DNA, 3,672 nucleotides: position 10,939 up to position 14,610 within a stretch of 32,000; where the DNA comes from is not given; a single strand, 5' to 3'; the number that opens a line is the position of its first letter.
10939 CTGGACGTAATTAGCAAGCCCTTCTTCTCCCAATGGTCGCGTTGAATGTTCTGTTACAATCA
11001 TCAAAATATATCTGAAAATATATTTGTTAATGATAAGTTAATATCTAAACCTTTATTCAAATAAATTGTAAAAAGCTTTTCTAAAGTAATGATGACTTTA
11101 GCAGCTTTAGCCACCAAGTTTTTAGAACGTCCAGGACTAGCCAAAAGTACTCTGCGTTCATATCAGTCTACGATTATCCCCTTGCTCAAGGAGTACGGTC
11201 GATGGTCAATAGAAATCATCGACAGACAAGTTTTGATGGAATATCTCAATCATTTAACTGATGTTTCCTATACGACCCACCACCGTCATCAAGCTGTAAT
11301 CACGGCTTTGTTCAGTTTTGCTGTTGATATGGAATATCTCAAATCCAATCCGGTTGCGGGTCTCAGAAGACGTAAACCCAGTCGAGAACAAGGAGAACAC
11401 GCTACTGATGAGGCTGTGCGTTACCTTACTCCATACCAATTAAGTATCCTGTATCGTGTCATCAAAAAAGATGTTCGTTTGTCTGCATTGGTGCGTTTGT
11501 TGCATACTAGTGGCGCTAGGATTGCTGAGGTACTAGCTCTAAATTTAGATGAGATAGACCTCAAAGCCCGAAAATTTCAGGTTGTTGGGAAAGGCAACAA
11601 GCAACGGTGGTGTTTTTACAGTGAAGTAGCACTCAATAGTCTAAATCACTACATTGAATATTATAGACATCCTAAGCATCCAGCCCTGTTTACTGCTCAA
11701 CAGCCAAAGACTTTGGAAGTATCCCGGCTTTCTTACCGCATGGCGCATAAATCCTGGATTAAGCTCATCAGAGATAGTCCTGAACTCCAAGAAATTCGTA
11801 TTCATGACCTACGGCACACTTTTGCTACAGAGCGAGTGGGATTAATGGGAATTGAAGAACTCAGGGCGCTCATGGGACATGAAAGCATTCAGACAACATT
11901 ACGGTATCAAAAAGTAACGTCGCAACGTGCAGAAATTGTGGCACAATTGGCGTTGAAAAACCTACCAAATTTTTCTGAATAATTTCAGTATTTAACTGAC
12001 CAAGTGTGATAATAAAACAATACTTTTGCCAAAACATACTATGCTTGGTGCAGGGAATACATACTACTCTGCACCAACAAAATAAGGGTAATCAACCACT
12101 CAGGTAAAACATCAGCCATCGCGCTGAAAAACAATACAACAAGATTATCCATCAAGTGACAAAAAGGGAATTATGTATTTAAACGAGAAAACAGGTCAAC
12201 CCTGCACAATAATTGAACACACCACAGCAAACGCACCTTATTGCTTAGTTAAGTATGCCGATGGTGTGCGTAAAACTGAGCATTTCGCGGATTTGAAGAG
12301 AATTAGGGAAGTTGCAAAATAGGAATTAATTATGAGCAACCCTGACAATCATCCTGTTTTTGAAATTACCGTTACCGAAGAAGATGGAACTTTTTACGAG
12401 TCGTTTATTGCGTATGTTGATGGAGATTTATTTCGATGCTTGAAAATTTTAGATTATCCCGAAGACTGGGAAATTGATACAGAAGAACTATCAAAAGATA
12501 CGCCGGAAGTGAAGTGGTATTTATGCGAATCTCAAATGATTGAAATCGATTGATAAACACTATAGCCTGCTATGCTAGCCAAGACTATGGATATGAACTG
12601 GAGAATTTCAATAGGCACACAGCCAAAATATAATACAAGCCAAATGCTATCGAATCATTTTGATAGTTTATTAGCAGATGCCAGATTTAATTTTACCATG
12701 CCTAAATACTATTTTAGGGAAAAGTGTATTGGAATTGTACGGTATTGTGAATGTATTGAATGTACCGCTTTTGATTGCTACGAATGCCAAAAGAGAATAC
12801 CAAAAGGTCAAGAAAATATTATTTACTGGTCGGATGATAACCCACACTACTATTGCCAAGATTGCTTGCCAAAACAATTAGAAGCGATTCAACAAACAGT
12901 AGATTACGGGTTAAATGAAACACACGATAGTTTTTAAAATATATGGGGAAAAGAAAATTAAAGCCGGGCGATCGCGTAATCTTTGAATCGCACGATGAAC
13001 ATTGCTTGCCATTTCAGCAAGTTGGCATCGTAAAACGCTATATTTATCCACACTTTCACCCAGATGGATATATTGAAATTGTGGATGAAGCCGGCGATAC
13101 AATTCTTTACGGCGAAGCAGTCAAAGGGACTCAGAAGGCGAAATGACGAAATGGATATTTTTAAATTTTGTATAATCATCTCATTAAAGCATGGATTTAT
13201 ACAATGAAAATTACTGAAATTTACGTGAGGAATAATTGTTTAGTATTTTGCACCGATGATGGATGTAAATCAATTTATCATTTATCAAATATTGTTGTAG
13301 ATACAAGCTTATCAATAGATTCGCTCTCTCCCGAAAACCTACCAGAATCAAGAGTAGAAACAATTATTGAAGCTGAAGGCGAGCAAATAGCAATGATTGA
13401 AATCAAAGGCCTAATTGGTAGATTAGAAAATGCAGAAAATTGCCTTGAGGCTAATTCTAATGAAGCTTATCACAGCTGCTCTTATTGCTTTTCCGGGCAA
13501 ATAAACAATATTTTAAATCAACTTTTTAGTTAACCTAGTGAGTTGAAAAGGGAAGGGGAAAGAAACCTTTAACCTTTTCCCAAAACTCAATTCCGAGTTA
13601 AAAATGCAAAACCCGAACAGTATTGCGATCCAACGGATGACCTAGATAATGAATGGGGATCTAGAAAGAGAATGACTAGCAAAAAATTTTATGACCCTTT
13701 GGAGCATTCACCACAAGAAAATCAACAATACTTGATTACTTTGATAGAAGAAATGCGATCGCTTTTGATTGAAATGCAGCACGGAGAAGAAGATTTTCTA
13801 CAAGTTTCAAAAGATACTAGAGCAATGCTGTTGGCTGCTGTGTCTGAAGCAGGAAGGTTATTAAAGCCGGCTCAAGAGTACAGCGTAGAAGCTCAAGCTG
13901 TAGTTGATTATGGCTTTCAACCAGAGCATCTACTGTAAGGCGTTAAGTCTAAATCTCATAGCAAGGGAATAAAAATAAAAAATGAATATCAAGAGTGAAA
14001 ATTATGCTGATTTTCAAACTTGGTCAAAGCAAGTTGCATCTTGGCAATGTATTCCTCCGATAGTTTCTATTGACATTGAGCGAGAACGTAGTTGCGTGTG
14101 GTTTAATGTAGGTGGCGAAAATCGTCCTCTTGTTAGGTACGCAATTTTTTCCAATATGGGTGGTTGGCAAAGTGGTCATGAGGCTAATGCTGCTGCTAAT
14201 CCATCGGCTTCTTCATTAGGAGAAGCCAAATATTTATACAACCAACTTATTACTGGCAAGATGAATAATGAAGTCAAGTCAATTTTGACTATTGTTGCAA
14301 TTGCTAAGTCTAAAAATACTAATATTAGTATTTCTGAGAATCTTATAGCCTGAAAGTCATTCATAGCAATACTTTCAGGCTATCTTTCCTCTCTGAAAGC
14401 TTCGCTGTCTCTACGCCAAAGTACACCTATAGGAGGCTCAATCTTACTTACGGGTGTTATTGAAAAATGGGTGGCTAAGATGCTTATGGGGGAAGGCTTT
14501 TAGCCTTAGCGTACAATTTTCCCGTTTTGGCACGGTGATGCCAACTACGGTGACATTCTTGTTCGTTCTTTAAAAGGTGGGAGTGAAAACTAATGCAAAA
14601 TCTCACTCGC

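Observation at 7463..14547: Intact 7.1-kb Tn3-family transposon with 38-bp IRs and a perfect 5-bp target duplication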

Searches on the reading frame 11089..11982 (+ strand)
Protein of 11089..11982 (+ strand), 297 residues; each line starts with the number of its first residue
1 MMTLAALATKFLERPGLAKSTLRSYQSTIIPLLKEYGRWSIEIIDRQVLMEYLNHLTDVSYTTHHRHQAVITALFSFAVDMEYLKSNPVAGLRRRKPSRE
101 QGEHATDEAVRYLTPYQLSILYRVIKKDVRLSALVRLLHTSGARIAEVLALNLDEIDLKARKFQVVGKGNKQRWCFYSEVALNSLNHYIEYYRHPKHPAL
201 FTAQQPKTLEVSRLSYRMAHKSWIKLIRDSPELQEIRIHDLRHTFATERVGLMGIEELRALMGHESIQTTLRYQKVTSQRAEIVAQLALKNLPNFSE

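Call 6: search_protein_families(library=pfam, proteins=[window:11089-11982:+], max_evalue=0.01)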
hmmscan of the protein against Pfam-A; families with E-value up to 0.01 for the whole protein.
window:11089-11982:+ (297 aa): 4 families
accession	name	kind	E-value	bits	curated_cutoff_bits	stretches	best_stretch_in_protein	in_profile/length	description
PF00589.27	Phage_integrase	-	6.2e-22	78.6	27.1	1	112-279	2-171/172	Phage integrase family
PF13102.12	Phage_int_SAM_5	-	5.9e-05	23.8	22.3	1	8-89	6-93/98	Phage integrase SAM-like domain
PF13495.12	Phage_int_SAM_4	-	0.00015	22.5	27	1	10-81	7-81/85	Phage integrase, N-terminal SAM-like domain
PF22022.2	Phage_int_M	-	0.00023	21.8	27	1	7-94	4-95/96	Phage integrase central domain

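Call 30: search_protein_families(library=ncbifam, proteins=[window:11089-11982:+], max_evalue=0.01)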
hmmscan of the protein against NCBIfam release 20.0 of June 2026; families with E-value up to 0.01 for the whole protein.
window:11089-11982:+ (297 aa): 8 families
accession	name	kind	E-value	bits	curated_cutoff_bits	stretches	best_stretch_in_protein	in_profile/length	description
NF040815.2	recomb_XerA_Arch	equivalog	2.1e-36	125.8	220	1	12-281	7-259/263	site-specific tyrosine recombinase/integron integrase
TIGR02224.1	recomb_XerC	equivalog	1.2e-32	113.5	335.15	1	16-281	12-282/295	tyrosine recombinase XerC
TIGR02225.1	recomb_XerD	equivalog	2.2e-30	106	329.6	1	15-281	11-279/290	site-specific tyrosine recombinase XerD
NF001399.0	PRK00283.1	subfamily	1.2e-29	103.5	279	1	15-283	20-290/300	tyrosine recombinase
NF003462.0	PRK05084.1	equivalog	1.8e-17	63.2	267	1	128-281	194-349/360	tyrosine recombinase XerS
TIGR02249.1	integrase_gron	subfamily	4.7e-12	45.9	265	2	13-191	10-179/315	integron integrase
NF002331.0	PRK01287.1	subfamily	6.9e-12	45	371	1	127-279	160-315/365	site-specific tyrosine recombinase XerC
NF040693.1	recomb_GmtY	equivalog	0.0015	17.8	340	0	179-280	330-436/441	gamma-mobile-trio recombinase GmtY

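Call 31: search_protein_families(library=phrogs, proteins=[window:11089-11982:+], max_evalue=0.01)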
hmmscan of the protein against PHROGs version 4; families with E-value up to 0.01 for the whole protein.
window:11089-11982:+ (297 aa): 6 families
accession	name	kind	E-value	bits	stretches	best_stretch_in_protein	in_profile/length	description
phrog_1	-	integration and excision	2.8e-44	153.4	1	2-288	164-448/611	integrase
phrog_216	-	integration and excision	1.4e-26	94.3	1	65-284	16-232/301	integrase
phrog_7269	-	integration and excision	2e-05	25.5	1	212-279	6-72/89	integrase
phrog_7685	-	integration and excision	0.00031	21.4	1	227-286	175-233/240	integrase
phrog_23271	-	unknown function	0.00042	21.2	1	238-284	11-58/67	-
phrog_5127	-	integration and excision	0.0077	16.8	0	121-185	204-275/355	integrase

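Call 37: search_dna_similar(query=window:11089-11982:+, collection=plasmids, mode=protein, rows=spread, max_rows=40, max_evalue=1e-8)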
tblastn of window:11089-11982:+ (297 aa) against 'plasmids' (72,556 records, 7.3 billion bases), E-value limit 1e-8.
Records with a match: 297; places in all: 322; records where one place covers at least 80% of the query: 135.
Best place of each record, by identity: 95-99% 5; 80-90% 5; 60-80% 33; <60% 254.
By first word of the organism name: Providencia 29; Proteus 28; Thermus 26; Vibrio 26; Nostoc 14; Clostridium 14; Bacillus 13; Acinetobacter 11; Acaryochloris 9; Escherichia 9; and 60 more.
By predicted mobility (MOB-suite, as given by PLSDB): non-mobilizable 153; conjugative 115; mobilizable 29.
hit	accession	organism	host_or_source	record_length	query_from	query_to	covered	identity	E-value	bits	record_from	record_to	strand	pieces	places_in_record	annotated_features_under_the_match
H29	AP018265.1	Scytonema sp. NIES-4073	-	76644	1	297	100%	96.6%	0e+0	594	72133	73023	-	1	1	phage integrase family protein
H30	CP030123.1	Brasilonema octagenarum UFV-E1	Eucalyptus grandis,mixed culture,leaves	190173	1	297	100%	86.9%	5e-174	540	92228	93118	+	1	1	site-specific integrase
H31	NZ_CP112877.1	Pseudanabaena galeata CCNP1313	-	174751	2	297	100%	62.2%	7e-121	388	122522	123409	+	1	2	tyrosine-type recombinase/integrase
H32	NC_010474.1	Picosynechococcus sp. PCC 7002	-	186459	1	292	98%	62.0%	6e-119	382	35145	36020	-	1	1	tyrosine-type recombinase/integrase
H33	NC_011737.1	Gloeothece citriformis PCC 7424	-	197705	2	294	99%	60.9%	4e-118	380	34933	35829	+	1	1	tyrosine-type recombinase/integrase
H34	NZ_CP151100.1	Nostoc sp. UHCC 0302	isolated culture,lake sediment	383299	3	292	98%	60.5%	1e-107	350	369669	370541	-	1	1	tyrosine-type recombinase/integrase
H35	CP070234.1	Dolichospermum sp. DET69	freshwater metagenome,metagenomic ...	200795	2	294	99%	59.0%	3e-114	369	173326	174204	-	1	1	tyrosine-type recombinase/integrase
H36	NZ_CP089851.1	Ligilactobacillus salivarius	Pig,faecal sample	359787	7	283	93%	28.2%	4e-14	80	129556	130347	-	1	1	xerA: site-specific tyrosine recombinase/integron integrase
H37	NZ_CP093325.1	Bacillus sp. N5-665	whole organism,peat soil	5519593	16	280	89%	28.4%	7e-12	73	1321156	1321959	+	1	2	none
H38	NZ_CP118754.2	Methanosphaera sp. ISO3-F5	Ovis aries,Ovine rumen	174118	16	277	88%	27.3%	4e-12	74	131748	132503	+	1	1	xerA: site-specific tyrosine recombinase/integron integrase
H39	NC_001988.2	Clostridium acetobutylicum ATCC 824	-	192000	2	280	94%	25.0%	9e-13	76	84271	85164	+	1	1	tyrosine recombinase XerC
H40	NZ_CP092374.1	Enterococcus faecium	dog,Cell culture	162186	2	279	94%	24.8%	9e-12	73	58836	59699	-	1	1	xerC: tyrosine recombinase XerC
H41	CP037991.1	Bacillus mycoides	soil core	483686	16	279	89%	25.9%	2e-11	72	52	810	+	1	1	integrase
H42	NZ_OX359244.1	Alteromonas macleodii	-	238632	11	280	91%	24.9%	2e-11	72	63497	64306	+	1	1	xerD: site-specific tyrosine recombinase XerD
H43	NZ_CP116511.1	Enterococcus gallinarum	Bos taurus,whole organism,fecal sample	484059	16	277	88%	25.4%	1e-13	79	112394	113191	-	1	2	xerC: tyrosine recombinase XerC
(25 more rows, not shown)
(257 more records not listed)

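Call 38: get_annotated_region(hit=H32, flank=6000)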
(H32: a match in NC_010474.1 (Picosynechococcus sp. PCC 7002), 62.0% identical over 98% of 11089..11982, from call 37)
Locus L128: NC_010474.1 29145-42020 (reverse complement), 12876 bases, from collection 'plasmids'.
description: Picosynechococcus sp. PCC 7002 plasmid pAQ7, complete sequence
organism: Picosynechococcus sp. PCC 7002 (NCBI taxid 32049)
taxonomy: Bacteria; Cyanobacteriota; Cyanophyceae; Chroococcales; Geminocystaceae; Picosynechococcus; Picosynechococcus sp. PCC 7002
host: -; source: -; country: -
typing (MOB-suite, as given by PLSDB): non-mobilizable
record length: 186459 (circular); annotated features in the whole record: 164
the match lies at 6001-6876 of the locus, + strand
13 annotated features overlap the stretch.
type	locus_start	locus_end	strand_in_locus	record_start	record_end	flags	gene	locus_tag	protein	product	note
CDS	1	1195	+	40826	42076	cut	-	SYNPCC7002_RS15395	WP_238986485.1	VWA domain-containing protein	-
CDS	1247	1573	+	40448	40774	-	-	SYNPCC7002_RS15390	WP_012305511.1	nucleotidyltransferase domain-containing protein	-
CDS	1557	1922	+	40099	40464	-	-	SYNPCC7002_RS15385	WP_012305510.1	DUF86 domain-containing protein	-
CDS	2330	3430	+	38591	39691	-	-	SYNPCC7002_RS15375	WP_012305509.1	IS4-like element ISSysp2 family transposase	-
CDS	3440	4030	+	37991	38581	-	-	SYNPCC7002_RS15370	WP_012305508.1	hypothetical protein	-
CDS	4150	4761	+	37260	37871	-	-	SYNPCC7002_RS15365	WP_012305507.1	hypothetical protein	-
CDS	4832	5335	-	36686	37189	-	-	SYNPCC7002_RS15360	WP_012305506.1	protein-tyrosine phosphatase family protein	GO:0006470 - protein dephosphorylation [Evidence IEA]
CDS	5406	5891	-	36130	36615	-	-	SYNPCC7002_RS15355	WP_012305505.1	zinc ribbon domain-containing protein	-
CDS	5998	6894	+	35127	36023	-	-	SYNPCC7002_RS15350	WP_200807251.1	tyrosine-type recombinase/integrase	GO:0015074 - DNA integration [Evidence IEA]; GO:0006310 - DNA recombination [Evidence IEA]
CDS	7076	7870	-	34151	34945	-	-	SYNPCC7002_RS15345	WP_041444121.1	hypothetical protein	-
CDS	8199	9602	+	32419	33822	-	-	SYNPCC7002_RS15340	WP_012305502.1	aspartate aminotransferase family protein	-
CDS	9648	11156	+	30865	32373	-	-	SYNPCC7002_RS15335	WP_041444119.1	aspartate aminotransferase family protein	-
CDS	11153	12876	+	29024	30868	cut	-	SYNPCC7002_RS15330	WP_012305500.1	IucA/IucC family siderophore biosynthesis protein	-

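Call 39: get_annotated_region(hit=H31, flank=6000)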
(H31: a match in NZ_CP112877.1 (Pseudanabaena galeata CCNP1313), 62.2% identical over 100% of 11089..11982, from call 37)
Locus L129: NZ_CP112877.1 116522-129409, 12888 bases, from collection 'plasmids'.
description: Pseudanabaena galeata CCNP1313 plasmid pPg_03, complete sequence
organism: Pseudanabaena galeata CCNP1313 (NCBI taxid 2602720)
taxonomy: Bacteria; Cyanobacteriota; Cyanophyceae; Pseudanabaenales; Pseudanabaenaceae; Pseudanabaena; Pseudanabaena galeata; Pseudanabaena galeata CCNP1313
host: -; source: -; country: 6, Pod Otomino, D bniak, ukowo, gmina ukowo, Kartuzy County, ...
typing (MOB-suite, as given by PLSDB): non-mobilizable
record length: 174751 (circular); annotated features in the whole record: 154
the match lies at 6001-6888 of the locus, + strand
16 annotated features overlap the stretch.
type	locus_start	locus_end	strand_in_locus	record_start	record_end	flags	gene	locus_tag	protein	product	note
CDS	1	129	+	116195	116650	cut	-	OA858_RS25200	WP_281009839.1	helix-turn-helix domain-containing protein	-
CDS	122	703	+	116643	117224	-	-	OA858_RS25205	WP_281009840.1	PIN domain-containing protein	-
CDS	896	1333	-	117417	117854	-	-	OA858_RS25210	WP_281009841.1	hypothetical protein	-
CDS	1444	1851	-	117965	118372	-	-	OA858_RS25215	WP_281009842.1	single-stranded DNA-binding protein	-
CDS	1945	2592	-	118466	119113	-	-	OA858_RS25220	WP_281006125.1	IS630 family transposase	-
CDS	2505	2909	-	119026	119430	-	-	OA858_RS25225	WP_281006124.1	IS630 transposase-related protein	-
CDS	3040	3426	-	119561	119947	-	-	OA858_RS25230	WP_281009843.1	hypothetical protein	-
CDS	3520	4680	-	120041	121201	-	-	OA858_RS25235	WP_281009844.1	AAA family ATPase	-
CDS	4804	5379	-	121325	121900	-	-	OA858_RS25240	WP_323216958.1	VWA domain-containing protein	-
CDS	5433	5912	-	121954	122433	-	-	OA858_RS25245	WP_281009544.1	zinc ribbon domain-containing protein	-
CDS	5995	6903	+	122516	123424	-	-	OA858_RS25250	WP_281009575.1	tyrosine-type recombinase/integrase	GO:0015074 - DNA integration [Evidence IEA]; GO:0006310 - DNA recombination [Evidence IEA]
CDS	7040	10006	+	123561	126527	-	-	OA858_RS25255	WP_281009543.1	Tn3 family transposase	-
CDS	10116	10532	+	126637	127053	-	-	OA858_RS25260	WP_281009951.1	DUF3122 domain-containing protein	-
CDS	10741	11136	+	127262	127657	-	-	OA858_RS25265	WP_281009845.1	SCP-2 sterol transfer family protein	-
CDS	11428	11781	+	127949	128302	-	-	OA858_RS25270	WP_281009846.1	rhodanese-like domain-containing protein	-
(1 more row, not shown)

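Call 40: get_annotated_region(hit=H33, flank=6000)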
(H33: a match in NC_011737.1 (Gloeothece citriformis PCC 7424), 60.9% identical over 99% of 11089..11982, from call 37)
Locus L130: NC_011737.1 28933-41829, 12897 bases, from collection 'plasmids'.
description: Gloeothece citriformis PCC 7424 plasmid pP742402, complete sequence
organism: Gloeothece citriformis PCC 7424 (NCBI taxid 65393)
taxonomy: Bacteria; Cyanobacteriota; Cyanophyceae; Chroococcales; Aphanothecaceae; Gloeothece; Gloeothece citriformis; Gloeothece citriformis PCC 7424
host: -; source: -; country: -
typing (MOB-suite, as given by PLSDB): conjugative; replicon rep_cluster_1714; relaxase MOBP; mating-pair formation MPF_T
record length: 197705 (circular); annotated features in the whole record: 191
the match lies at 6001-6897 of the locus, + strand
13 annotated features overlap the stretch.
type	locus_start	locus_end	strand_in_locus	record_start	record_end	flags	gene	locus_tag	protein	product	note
CDS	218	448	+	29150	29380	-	tumA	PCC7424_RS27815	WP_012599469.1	antitoxin TumA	-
CDS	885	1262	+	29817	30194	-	-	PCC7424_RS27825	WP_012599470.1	nuclear transport factor 2 family protein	-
CDS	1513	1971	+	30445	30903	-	-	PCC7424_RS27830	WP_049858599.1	hypothetical protein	-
CDS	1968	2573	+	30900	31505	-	-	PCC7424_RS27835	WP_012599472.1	PIN domain-containing protein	-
CDS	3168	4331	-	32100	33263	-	-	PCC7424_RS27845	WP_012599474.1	IS4 family transposase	-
CDS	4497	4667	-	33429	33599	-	-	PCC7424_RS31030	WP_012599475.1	hypothetical protein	-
CDS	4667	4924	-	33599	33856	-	-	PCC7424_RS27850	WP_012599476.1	prevent-host-death family protein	-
CDS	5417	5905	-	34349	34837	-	-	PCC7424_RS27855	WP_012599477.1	zinc ribbon domain-containing protein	-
CDS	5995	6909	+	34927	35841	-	-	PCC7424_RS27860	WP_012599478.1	tyrosine-type recombinase/integrase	GO:0015074 - DNA integration [Evidence IEA]; GO:0006310 - DNA recombination [Evidence IEA]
CDS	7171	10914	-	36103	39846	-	-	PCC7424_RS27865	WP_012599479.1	WD40 repeat domain-containing protein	-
CDS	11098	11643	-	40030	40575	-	-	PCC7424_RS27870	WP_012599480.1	Mov34/MPN/PAD-1 family protein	-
CDS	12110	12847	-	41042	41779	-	-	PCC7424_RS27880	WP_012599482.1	hypothetical protein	-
CDS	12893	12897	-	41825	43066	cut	-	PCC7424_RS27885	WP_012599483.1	DUF3137 domain-containing protein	-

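Call 61: search_solved_structures(query=window:11089-11982:+, max_evalue=1e-10)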
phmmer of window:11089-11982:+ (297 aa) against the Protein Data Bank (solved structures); distinct sequences matched with E-value up to 1e-10: 2.
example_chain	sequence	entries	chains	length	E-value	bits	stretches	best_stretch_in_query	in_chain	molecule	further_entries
1a0p_A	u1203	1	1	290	9.6e-13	51.3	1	16-281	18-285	SITE-SPECIFIC RECOMBINASE XERD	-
5dcf_A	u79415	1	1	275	4.9e-12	48.9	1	128-282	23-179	Tyrosine recombinase XerD,DNA translocase FtsK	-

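Call 81: search_protein_families(library=padloc, proteins=[window:11089-11982:+], max_evalue=0.1)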
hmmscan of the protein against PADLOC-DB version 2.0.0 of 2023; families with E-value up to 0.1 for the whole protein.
window:11089-11982:+ (297 aa): 0 families

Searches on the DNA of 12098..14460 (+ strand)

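Call 56: search_dna_similar(query=window:12098-14460:+, collection=plasmids, mode=distant, max_rows=25)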
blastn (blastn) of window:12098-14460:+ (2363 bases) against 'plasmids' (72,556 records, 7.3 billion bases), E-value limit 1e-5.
Records with a match: 21; places in all: 25; records where one place covers at least 80% of the query: 0.
Best place of each record, by identity: 90-95% 1; 80-90% 18; 60-80% 2.
By first word of the organism name: Nostoc 16; Tolypothrix 2; Calothrix 2; Aulosira 1.
By predicted mobility (MOB-suite, as given by PLSDB): non-mobilizable 9; mobilizable 6; conjugative 6.
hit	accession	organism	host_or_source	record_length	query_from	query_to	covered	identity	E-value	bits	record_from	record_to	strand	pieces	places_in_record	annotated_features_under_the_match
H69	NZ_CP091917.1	Nostoc sp. UHCC 0870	cell culture,Brackish water, ...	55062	1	2363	16%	87.1%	1e-48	472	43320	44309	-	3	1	hypothetical protein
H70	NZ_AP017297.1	Nostoc sp. NIES-3756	-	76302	1853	2211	15%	88.0%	4e-124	454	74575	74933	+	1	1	hypothetical protein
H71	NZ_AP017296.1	Nostoc sp. NIES-3756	-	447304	1853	2210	15%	87.7%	2e-121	444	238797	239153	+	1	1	hypothetical protein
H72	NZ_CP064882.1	Tolypothrix sp. PCC 7601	Fresh water sample,Fresh water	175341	1852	2210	15%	84.1%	4e-105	391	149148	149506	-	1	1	hypothetical protein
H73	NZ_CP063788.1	Tolypothrix sp. PCC 7712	Soil sample,soil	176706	1852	2210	15%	84.1%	4e-105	391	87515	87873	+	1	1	hypothetical protein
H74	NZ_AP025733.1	Nostoc cf. commune SO-36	-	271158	3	230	10%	82.5%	2e-32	256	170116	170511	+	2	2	none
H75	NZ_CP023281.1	Nostoc sp. CENA543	cell culture,Brazilian saline-alkaline ...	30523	2221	2320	4%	77.2%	4e-10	76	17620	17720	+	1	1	none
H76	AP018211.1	Calothrix brevissima NIES-22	-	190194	2269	2363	4%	79.8%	2e-14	90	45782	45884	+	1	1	none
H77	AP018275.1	Calothrix sp. NIES-4101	-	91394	2211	2295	4%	84.9%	1e-15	94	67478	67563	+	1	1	none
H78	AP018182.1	Nostoc carneum NIES-2107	-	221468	1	80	3%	88.8%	8e-19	104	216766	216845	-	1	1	none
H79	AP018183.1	Nostoc carneum NIES-2107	-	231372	1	80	3%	88.8%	8e-19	104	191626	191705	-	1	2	none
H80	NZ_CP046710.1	Nostoc sp. ATCC 53789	-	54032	1448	1528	3%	86.4%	5e-15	92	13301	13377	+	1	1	none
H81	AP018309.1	Aulosira laxa NIES-50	-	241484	1469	1537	3%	82.6%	5e-9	72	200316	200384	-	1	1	none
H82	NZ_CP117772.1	Nostoc sp. UHCC 0926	whole organism,lichen surface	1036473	1469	1531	3%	88.9%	3e-12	83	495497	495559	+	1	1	none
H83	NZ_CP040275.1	Nostoc sp. C052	Blasia pusilla,pure culture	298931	1471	1531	3%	88.5%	3e-11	80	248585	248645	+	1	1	none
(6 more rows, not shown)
